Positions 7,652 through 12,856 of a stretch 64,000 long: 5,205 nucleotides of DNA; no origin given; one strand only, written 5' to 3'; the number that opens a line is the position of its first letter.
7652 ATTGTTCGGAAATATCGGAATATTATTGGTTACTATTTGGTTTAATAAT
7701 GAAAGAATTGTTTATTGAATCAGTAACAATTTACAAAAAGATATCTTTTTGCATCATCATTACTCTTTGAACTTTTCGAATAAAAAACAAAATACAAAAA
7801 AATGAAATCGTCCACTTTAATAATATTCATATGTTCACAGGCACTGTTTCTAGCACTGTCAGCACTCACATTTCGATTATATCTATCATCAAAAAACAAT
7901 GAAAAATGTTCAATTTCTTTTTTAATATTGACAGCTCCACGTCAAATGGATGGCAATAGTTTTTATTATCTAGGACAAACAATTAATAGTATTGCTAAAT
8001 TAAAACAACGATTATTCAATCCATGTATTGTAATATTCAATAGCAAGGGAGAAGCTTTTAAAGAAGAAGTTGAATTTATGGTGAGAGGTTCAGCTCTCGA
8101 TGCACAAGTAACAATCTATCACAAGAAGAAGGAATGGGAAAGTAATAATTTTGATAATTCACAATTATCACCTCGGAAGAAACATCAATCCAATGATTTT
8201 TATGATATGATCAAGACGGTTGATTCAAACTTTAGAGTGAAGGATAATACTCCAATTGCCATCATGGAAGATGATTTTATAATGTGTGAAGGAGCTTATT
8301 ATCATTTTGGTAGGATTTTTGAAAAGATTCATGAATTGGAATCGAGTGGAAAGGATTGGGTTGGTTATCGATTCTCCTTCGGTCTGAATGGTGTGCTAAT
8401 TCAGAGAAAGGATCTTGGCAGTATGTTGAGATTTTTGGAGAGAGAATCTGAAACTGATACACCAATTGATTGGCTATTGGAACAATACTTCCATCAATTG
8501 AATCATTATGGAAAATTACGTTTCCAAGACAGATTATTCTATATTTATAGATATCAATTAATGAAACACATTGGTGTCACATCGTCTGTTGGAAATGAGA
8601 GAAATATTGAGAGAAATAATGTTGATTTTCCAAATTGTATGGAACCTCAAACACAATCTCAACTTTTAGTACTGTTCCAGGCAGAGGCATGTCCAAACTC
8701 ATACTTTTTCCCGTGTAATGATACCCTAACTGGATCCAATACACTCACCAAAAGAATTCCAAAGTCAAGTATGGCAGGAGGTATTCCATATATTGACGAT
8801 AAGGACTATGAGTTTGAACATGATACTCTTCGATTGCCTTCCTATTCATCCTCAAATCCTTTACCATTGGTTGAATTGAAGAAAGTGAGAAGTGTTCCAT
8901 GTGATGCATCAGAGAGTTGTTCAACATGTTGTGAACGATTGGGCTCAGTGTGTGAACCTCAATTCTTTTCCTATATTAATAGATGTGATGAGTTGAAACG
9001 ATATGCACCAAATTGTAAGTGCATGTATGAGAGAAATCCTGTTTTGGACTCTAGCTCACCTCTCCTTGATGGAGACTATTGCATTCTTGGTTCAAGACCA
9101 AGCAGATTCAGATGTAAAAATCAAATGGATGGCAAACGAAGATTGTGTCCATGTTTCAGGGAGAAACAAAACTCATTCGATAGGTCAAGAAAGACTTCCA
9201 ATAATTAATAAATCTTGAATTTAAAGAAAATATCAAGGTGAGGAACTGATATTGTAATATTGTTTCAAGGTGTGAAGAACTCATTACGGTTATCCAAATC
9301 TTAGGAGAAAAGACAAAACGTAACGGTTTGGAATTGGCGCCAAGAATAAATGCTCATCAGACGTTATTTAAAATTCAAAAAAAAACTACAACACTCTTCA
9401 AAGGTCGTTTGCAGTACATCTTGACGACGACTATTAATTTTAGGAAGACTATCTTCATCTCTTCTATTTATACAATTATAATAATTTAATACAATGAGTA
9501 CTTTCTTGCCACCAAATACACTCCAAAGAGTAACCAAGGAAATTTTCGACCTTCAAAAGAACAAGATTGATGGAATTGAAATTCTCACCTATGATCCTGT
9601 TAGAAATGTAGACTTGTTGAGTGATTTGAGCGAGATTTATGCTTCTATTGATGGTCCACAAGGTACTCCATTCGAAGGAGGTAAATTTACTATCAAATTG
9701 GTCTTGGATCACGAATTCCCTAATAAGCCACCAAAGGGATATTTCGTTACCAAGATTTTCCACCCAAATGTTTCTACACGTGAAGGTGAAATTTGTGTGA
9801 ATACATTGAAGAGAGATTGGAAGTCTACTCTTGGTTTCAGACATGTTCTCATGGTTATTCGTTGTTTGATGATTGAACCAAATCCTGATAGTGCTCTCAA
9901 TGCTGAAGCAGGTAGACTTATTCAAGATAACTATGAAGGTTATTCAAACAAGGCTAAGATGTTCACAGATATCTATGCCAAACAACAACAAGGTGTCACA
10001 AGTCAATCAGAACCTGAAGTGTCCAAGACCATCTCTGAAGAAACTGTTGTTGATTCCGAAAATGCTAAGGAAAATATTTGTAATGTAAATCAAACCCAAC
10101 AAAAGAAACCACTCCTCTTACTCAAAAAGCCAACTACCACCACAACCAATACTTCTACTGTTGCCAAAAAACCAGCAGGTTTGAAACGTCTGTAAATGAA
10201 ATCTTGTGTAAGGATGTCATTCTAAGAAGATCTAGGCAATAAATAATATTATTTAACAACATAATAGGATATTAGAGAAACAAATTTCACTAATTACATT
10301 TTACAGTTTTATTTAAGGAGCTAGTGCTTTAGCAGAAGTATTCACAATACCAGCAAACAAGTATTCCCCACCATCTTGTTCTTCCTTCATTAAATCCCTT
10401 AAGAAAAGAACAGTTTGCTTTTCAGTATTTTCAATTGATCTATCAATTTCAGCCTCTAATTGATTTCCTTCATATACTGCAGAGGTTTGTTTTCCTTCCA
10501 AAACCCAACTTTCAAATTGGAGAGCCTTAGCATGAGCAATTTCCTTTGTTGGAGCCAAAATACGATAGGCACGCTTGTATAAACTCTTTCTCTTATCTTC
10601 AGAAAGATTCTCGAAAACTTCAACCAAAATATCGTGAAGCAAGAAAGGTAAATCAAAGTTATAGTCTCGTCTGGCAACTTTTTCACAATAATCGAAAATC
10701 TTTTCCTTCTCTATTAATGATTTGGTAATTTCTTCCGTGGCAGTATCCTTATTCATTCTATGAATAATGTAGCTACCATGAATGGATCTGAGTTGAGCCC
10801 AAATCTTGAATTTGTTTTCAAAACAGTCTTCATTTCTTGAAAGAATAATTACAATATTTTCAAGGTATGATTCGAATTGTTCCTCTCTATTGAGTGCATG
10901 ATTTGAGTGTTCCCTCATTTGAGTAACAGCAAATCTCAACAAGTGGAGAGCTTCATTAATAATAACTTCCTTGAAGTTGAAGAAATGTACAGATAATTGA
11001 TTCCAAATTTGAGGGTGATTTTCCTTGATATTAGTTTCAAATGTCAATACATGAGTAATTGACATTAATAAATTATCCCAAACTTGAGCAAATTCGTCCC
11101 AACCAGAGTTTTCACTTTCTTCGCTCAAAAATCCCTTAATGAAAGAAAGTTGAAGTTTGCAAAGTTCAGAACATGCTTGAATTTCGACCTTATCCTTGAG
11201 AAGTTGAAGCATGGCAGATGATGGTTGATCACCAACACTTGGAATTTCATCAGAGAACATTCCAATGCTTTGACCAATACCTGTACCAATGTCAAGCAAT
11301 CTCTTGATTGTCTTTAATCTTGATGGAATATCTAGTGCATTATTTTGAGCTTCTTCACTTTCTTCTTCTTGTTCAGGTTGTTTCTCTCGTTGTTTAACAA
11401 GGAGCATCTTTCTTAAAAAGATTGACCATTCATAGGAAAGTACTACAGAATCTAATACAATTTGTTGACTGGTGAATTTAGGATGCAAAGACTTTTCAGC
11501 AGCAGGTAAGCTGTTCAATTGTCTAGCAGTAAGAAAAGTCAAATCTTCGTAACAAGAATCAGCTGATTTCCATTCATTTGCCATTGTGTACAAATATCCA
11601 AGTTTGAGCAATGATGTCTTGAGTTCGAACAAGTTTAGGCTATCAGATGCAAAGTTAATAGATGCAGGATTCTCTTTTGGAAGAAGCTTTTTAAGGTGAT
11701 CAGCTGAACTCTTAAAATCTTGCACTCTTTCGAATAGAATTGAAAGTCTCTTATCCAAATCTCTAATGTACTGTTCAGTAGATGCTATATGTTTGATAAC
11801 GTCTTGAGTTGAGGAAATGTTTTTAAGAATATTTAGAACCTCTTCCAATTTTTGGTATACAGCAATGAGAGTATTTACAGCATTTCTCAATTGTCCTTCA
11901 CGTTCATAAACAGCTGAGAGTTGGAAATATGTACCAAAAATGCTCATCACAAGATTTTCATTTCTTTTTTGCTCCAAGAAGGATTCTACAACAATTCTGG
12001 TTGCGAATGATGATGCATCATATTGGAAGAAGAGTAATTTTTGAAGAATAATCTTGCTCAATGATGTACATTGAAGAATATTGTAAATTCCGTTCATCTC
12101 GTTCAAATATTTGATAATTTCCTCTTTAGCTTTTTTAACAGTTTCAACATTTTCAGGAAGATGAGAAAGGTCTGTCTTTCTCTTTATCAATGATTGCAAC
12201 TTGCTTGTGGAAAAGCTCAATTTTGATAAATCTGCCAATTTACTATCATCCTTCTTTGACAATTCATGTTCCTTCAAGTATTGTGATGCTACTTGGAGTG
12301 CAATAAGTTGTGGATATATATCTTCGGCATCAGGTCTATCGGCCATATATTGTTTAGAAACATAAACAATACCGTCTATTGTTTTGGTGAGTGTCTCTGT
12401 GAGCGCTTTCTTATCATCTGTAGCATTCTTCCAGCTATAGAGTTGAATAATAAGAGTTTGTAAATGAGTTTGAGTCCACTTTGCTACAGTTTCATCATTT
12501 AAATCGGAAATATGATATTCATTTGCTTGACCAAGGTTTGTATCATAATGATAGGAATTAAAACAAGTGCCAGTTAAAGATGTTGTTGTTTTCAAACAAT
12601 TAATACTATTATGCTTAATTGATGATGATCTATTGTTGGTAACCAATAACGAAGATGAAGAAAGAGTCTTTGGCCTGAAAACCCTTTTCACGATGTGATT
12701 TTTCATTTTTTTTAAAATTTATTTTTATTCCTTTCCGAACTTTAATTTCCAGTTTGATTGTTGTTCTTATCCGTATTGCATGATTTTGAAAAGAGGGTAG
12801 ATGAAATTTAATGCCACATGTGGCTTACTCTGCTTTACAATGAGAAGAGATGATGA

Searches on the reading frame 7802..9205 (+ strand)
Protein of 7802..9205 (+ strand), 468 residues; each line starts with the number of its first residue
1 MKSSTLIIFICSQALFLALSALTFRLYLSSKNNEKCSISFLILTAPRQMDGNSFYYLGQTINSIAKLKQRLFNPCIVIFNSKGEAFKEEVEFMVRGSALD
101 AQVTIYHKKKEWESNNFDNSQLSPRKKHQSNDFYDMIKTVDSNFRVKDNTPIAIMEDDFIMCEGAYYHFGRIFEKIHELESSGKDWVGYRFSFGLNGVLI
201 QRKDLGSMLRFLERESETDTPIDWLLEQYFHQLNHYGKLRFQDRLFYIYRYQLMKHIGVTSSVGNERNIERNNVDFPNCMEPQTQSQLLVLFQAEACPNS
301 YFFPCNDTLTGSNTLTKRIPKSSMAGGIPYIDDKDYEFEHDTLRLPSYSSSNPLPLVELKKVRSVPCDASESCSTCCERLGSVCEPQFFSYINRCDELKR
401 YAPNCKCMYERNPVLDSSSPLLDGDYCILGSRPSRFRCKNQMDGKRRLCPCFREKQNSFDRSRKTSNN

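Call 9: find_encoding_contigs(protein=window:7802-9205:+, flank=10000, max_places=6)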
Protein window:7802-9205:+ (468 aa): 1 contig read that carries it; 1 place shown.
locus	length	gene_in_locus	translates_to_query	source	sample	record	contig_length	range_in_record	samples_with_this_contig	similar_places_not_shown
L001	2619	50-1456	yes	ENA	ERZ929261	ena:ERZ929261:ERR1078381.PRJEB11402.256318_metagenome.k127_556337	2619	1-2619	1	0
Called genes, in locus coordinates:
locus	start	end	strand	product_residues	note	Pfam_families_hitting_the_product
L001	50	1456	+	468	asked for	PF15024:Glyco_transf_18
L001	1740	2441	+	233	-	PF00179:UQ_con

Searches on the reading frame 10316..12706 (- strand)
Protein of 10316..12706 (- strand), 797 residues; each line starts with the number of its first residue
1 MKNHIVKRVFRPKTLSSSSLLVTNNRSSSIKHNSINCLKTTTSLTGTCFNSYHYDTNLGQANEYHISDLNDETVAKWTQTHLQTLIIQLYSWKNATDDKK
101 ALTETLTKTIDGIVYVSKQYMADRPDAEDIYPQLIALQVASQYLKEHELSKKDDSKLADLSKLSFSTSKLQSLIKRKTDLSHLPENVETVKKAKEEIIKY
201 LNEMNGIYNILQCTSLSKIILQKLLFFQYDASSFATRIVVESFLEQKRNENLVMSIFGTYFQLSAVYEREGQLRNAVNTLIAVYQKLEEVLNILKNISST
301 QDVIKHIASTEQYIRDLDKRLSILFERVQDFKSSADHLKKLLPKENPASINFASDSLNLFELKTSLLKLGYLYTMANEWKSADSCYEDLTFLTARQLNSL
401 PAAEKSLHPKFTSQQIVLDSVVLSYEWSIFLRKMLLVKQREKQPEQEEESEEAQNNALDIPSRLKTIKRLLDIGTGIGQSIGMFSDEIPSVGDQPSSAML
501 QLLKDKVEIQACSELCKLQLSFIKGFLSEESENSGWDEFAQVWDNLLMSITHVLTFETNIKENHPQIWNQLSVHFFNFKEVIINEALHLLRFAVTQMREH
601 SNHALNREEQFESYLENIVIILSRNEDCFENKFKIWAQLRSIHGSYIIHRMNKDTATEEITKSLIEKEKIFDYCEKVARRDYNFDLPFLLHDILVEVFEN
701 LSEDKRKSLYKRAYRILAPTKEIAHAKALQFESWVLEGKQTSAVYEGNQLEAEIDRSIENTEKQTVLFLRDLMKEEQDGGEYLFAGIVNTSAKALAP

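Call 11: search_protein_families(library=pfam, proteins=[window:10316-12706:-], max_evalue=0.01)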
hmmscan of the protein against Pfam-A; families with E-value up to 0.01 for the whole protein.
window:10316-12706:- (797 aa): 1 family
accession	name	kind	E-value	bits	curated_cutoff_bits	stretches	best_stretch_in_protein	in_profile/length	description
PF03114.23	BAR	-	0.0023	18.1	28.5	1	185-412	30-208/234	BAR domain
